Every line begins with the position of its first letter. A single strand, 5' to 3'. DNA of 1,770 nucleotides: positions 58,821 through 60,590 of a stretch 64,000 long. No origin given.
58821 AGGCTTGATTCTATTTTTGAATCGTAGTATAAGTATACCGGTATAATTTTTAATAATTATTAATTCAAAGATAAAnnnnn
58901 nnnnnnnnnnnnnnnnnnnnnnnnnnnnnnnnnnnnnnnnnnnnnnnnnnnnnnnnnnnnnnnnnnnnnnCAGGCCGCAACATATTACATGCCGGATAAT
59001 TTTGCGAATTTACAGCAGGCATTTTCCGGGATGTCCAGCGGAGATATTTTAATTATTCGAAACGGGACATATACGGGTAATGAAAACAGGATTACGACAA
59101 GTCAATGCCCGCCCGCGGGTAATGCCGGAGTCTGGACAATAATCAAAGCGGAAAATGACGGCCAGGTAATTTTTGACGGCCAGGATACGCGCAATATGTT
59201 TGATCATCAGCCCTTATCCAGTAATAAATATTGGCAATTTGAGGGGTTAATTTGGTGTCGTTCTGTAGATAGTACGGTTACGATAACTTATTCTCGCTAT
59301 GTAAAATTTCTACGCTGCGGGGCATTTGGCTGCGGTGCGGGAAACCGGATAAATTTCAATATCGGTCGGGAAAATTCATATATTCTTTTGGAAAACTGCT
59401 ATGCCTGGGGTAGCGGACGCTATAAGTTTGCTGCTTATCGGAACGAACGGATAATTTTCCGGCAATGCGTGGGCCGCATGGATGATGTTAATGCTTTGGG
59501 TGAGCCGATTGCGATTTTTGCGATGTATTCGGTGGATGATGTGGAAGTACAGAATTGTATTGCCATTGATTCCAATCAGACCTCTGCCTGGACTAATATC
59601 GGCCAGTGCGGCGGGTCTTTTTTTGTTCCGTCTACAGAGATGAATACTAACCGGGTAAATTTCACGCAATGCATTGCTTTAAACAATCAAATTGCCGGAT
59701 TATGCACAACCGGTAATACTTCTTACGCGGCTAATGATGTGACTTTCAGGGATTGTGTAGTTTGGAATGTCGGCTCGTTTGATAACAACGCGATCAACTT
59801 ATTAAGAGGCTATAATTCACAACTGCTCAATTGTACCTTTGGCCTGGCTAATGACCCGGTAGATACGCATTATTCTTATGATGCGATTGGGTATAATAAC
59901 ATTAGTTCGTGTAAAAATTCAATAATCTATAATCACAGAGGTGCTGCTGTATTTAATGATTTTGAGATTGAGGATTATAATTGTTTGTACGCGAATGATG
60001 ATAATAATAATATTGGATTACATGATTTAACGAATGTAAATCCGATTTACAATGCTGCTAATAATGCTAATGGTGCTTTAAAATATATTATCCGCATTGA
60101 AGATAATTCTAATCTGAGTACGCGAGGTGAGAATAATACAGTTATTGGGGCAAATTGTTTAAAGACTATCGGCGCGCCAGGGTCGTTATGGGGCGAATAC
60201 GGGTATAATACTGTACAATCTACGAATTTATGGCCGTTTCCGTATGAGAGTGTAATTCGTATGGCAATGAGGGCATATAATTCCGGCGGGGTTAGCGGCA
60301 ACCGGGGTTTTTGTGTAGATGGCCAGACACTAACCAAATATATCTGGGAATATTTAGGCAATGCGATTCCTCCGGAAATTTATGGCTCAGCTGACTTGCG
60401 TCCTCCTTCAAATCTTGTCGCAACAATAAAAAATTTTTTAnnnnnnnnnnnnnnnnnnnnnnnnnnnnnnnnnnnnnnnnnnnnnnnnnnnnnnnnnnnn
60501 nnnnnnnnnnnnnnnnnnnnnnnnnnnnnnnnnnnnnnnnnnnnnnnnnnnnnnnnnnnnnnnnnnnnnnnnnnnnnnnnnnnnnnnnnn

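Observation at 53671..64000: Three tandem paralogs of a secreted beta-helix / Fn3 surface protein with a conserved leader and a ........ C-terminal module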

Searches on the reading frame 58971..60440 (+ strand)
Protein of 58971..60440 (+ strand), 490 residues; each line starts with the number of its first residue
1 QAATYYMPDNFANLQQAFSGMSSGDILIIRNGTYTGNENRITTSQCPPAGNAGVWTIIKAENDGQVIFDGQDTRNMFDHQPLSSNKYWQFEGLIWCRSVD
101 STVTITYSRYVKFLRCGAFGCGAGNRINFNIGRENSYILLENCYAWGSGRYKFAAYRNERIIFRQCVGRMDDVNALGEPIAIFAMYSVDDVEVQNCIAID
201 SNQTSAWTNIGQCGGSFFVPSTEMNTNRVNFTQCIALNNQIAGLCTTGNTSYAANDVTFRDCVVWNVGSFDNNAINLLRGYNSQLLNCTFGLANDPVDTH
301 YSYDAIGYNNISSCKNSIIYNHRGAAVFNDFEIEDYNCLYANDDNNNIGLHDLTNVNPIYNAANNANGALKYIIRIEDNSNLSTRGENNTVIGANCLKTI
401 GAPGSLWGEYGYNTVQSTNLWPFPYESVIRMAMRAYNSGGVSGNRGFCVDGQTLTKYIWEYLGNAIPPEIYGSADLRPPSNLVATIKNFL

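Call 13: search_protein_families(library=pfam, proteins=[window:58980-60420:+], max_evalue=10)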
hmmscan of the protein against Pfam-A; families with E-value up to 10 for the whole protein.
window:58980-60420:+ (480 aa): 0 families

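Call 23: predict_structure(alignment_id=A1)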
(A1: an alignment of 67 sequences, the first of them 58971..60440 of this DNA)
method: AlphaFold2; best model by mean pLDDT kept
length: 490 residues; sequences in the alignment: 67
mean_pLDDT: 94.8   pTM: 0.93
mean pLDDT of the five models: 94.8, 94.6, 94.2, 94.1, 94.0
residues with pLDDT >= 90: 444; 70-90: 24; 50-70: 18; < 50: 4
segments of 3 or more residues with pLDDT < 50: none
pLDDT, mean of each block of 10 residues (from residue 1): 95 98 98 98 98 98 98 98 97 98 98 98 97 98 98 98 99 97 98 99 97 97 97 98 94 96 96 92 97 87 78 97 92 96 90 98 97 98 97 98 98 97 98 96 97 98 96 56 58
secondary structure, 60 per line:
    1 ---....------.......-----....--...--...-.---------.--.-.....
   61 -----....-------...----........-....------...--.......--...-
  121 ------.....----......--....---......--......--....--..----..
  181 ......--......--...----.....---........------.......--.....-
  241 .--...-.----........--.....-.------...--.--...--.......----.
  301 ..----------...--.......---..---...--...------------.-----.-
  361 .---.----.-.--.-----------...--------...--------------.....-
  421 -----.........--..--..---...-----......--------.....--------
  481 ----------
elements in order: E4-7 H14-20 E26-29 E32-34 E56-60 E66-69 E77-79 E84-91 E93-96 E103-105 E108-114 E117-119 E127-131 E136-141 E144-147 E151-156 E159-164 E167-170 E179-186 E189-194 E197-199 E212-219 E226-232 E235-239 E244-246 E253-260 E263-267 E276-278 E284-286 E289-295 E300-302 E313-315 E318-324 E333-335 E338-340 E398-400 E415-419 H426-434 H454-459 H468-472

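Call 25: fold_search(model_id=the predicted structure, library=pdb)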
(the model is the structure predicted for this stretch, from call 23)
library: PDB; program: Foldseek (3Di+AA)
matches with E <= 10: 482; with E <= 0.001: 48
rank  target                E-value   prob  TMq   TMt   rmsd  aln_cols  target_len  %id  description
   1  1ru4                  4.1e-06  1.00  0.40  0.48   7.4       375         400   15  Crystal structure of pectate lyase Pel9A (released 2004-04-13)
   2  8bwk_A                4.5e-06  1.00  0.36  0.26   9.2       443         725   15  Metagenomic derived PL6 alginate lyase (released 2023-12-20)
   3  7o84_A                4.7e-06  1.00  0.37  0.42   9.7       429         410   10  Structure of the PL6 family alginate lyase Pedsa0632 from Pseudopedobacter saltans in complex with substrate (released 2021-07-28)
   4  6qps_B                8.9e-06  1.00  0.35  0.38  10.6       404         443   11  Structural characterization of a mannuronic acid specific polysaccharide family 6 lyase enzyme from human gut microbio (released 2019-09-25)
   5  8bwk_D                1.0e-05  1.00  0.35  0.26   9.6       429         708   13  Metagenomic derived PL6 alginate lyase (released 2023-12-20)
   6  6kfn                  1.2e-05  1.00  0.43  0.67   5.1       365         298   12  Crystal structure of alginate lyase from Paenibacillus sp. str. FPU-7 (released 2019-10-30)
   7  5gkq_A                1.2e-05  1.00  0.41  0.29   9.0       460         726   10  Structure of PL6 family alginate lyase AlyGC mutant-R241A (released 2017-02-08)
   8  8bwk_C                1.6e-05  1.00  0.37  0.27   8.7       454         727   13  Metagenomic derived PL6 alginate lyase (released 2023-12-20)
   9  7o78_B                1.7e-05  1.00  0.34  0.34  11.2       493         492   11  Structure of the PL6 family chondroitinase B from Pseudopedobacter saltans, Pedsa3807 (released 2021-07-28)
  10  6qps_A                1.8e-05  1.00  0.37  0.40  10.1       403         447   10  Structural characterization of a mannuronic acid specific polysaccharide family 6 lyase enzyme from human gut microbio (released 2019-09-25)
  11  7dmk_B                2.3e-05  1.00  0.20  0.14  20.9       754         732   10  PL6 alginate lyase BcAlyPL6 (released 2021-10-06)
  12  7v6m_A                2.6e-05  1.00  0.37  0.33  12.2       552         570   10  Crystal structure of lacto-N-biosidase TnX from Tynzenella nexilis, lacto-N-biose complex (released 2022-02-09)
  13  1ofm_A                3.0e-05  1.00  0.39  0.39  15.0       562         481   11  CRYSTAL STRUCTURE OF CHONDROITINASE B COMPLEXED TO CHONDROITIN 4-SULFATE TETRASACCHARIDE (released 2004-04-19)
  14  7o7a_A                3.5e-05  1.00  0.40  0.47   8.0       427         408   13  Structure of the PL6 family alginate lyase Pedsa0632 from Pseudopedobacter saltans (released 2021-07-28)
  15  7o77                  3.6e-05  1.00  0.20  0.14  21.8       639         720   11  Structure of the PL6 family alginate lyase Patl3640 from Pseudoalteromonas atlantica T6c (released 2021-07-28)
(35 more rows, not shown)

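Call 39: find_related_loci(query=A1, collection=genome_contigs, flank=10000)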
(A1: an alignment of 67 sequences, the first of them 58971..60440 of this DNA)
Query A1 (490 aa) in genome_contigs; peptide patterns used: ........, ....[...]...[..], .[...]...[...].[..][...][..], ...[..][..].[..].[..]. (x = any residue, [..] = any of these).
336 stretches matched a pattern; 175 encode a relative of the query (tblastn E <= 1e-3); the best 80 are kept; 78 distinct loci.
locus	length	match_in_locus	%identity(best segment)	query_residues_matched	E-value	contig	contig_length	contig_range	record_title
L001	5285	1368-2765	56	11-470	6e-171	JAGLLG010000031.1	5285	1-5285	MAG: Candidatus Pacearchaeota archaeon isolate RS_5_10 ROV157_5.bin.10.fa_31, whole genome shotgun sequence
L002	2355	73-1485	55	11-472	1e-165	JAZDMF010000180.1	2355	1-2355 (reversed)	MAG: Bacteroidota bacterium isolate MEGAHIT-group-0.638 k141_1545532, whole genome shotgun sequence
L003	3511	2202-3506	52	14-451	5e-150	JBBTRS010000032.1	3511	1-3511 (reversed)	MAG: Patescibacteria group bacterium isolate H52-bin014_1 H52_bin014_1_000000000032, whole genome shotgun sequence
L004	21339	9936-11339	50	11-472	1e-141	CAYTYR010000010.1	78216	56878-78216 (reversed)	MAG TPA_asm: uncultured Clostridia bacterium isolate binchicken_co220_96 genome assembly, contig: NODE_121_length_78216_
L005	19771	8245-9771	49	2-486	2e-140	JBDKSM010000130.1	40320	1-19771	MAG: Syntrophaceae bacterium isolate 6_bin.182 c_000000972606, whole genome shotgun sequence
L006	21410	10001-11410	43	11-483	9e-114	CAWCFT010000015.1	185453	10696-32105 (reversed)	MAG: Endomicrobiales bacterium isolate MFD01231.bin.3.74 genome assembly, contig: contig_43765, whole genome shotgun seq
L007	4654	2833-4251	44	11-470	2e-111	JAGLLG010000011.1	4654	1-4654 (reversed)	MAG: Candidatus Pacearchaeota archaeon isolate RS_5_10 ROV157_5.bin.10.fa_11, whole genome shotgun sequence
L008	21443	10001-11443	43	12-486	3e-105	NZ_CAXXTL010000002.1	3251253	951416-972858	MAG: uncultured Desulfobulbus sp. isolate 488ba005-bef4-404b-a7aa-59c4f49eb36e contig_2, whole genome shotgun sequence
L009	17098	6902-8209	43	21-462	4e-102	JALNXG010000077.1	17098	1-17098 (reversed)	MAG: Melioribacteraceae bacterium isolate SO_2016_LW3 bin 28 scaffold04770_LW162_2016, whole genome shotgun sequence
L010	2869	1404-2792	42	2-472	1e-101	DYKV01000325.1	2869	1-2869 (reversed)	MAG TPA_asm: Anaerolinea sp. isolate SulCav_AS07-7_45_67 SulCav_AS07_7_28654_length_2869_cov_43_761194, whole genome sho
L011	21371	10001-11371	41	4-473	2e-93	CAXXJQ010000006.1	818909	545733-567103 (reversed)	MAG: Desulfuromonadales bacterium isolate 9856a9eb-0080-408b-a1e2-7796c5ec94f2 genome assembly, contig: contig_6, whole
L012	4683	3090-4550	40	2-479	3e-93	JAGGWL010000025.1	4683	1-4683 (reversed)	MAG: Deltaproteobacteria bacterium isolate AUK125 PB_MBMC_079_c_000000000223, whole genome shotgun sequence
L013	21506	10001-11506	38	11-479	3e-91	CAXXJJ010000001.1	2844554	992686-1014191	MAG: Desulfatiglandales bacterium isolate ad7cffaf-6c2b-4e6c-8426-e31439b40ff1 genome assembly, contig: contig_1, whole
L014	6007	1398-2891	37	1-470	1e-87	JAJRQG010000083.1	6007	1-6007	MAG: Gammaproteobacteria bacterium isolate Dive100_bin10.39 k141_539061, whole genome shotgun sequence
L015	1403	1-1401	38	2-464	1e-90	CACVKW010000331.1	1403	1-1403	Olavius sp. associated proteobacterium Delta 1 isolate mag2:49deedb4-927c-43a8-ad40-04e63e16f3c8 genome assembly, contig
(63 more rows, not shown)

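Call 67: search_dna_similar(query=window:58971-60440:+, collection=phages, mode=protein, max_evalue=0.001, max_rows=10)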
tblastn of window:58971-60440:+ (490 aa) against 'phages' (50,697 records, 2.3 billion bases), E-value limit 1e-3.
Records with a match: 1; places in all: 1; records where one place covers at least 80% of the query: 1.
Best place of each record, by identity: <60% 1.
By first word of the organism name: Caudoviricetes 1.
By host as written in the record: Methanomicrobiales 1.
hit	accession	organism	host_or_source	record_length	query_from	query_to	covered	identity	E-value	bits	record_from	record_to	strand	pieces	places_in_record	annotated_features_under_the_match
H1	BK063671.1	Caudoviricetes sp. vir555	Methanomicrobiales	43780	1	471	96%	39.7%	5e-77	268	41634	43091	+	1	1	hypothetical protein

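Call 68: get_annotated_region(hit=H1, flank=8000)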
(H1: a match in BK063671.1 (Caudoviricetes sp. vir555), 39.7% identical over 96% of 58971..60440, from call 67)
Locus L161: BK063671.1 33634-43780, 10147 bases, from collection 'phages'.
description: TPA_asm: Caudoviricetes sp. vir555 genomic sequence.
organism: Caudoviricetes sp. vir555 (NCBI taxid 3068365)
taxonomy: Viruses; Duplodnaviria; Heunggongvirae; Uroviricota; Caudoviricetes
host: Methanomicrobiales; source: African oil palm; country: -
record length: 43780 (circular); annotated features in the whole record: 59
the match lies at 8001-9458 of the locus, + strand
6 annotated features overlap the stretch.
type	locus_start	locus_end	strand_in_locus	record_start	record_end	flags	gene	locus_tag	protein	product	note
CDS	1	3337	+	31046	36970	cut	-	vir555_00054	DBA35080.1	hypothetical protein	phrog_9880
CDS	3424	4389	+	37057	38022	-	-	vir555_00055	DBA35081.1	tail protein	phrog_1640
CDS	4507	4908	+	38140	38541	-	-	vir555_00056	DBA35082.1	hypothetical protein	-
CDS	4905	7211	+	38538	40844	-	-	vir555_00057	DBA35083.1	hypothetical protein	-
CDS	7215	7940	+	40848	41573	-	-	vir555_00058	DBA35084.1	hypothetical protein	-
CDS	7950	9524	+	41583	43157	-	-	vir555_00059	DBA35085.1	hypothetical protein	-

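Call 70: find_related_loci(query=A1, collection=viral_contigs, flank=3000)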
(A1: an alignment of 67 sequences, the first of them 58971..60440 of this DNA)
Query A1 (490 aa) in viral_contigs; peptide patterns used: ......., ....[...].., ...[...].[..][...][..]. (x = any residue, [..] = any of these).
67 stretches matched a pattern; 21 encode a relative of the query (tblastn E <= 1e-3); 21 distinct loci.
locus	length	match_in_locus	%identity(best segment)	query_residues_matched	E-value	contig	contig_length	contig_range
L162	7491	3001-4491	49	1-474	5e-150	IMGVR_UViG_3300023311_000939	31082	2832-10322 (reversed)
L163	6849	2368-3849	45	2-472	6e-123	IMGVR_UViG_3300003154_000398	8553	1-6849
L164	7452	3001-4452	43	14-488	8e-112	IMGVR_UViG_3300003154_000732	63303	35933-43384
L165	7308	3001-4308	43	21-462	6e-103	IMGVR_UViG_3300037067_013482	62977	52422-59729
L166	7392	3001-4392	33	11-467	2e-68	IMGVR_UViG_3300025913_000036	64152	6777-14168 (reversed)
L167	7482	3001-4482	35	3-472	7e-67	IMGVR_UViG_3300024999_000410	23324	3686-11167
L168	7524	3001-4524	34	3-482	1e-63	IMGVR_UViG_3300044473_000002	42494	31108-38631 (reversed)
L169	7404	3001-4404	33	14-471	5e-57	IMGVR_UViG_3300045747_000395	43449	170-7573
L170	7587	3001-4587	30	12-487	4e-56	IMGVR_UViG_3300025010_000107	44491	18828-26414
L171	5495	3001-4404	30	23-475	6e-47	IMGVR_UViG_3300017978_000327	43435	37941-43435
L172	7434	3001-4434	31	14-482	3e-46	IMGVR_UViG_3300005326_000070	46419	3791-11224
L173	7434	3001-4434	31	14-482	3e-46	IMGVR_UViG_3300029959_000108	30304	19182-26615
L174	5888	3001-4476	29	11-488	1e-43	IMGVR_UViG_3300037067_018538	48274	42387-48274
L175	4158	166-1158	30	138-468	2e-40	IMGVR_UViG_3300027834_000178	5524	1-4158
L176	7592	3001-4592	30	12-487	8e-49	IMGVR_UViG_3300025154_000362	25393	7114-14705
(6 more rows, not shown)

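Call 71: search_protein_families(library=phrogs, proteins=[window:58971-60440:+], max_evalue=0.001)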
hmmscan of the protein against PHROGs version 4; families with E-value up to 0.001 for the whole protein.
window:58971-60440:+ (490 aa): 0 families

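Call 94: search_solved_structures(query=A1, max_evalue=1)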
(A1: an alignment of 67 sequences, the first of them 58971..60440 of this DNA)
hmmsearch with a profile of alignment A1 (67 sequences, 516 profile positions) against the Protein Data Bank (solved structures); distinct sequences matched with E-value up to 1: 3.
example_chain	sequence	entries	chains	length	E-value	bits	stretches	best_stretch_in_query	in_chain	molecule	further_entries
7o78_A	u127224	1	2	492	8.6e-05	24.8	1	39-96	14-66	Polysaccharide lyase from Pseudopedobacter saltans, Pedsa3807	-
6qps_A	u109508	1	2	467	0.09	14.9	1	43-147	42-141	Polysaccharide Lyase Family 6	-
3cqo_A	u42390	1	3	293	0.53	12.3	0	358-392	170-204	FBP32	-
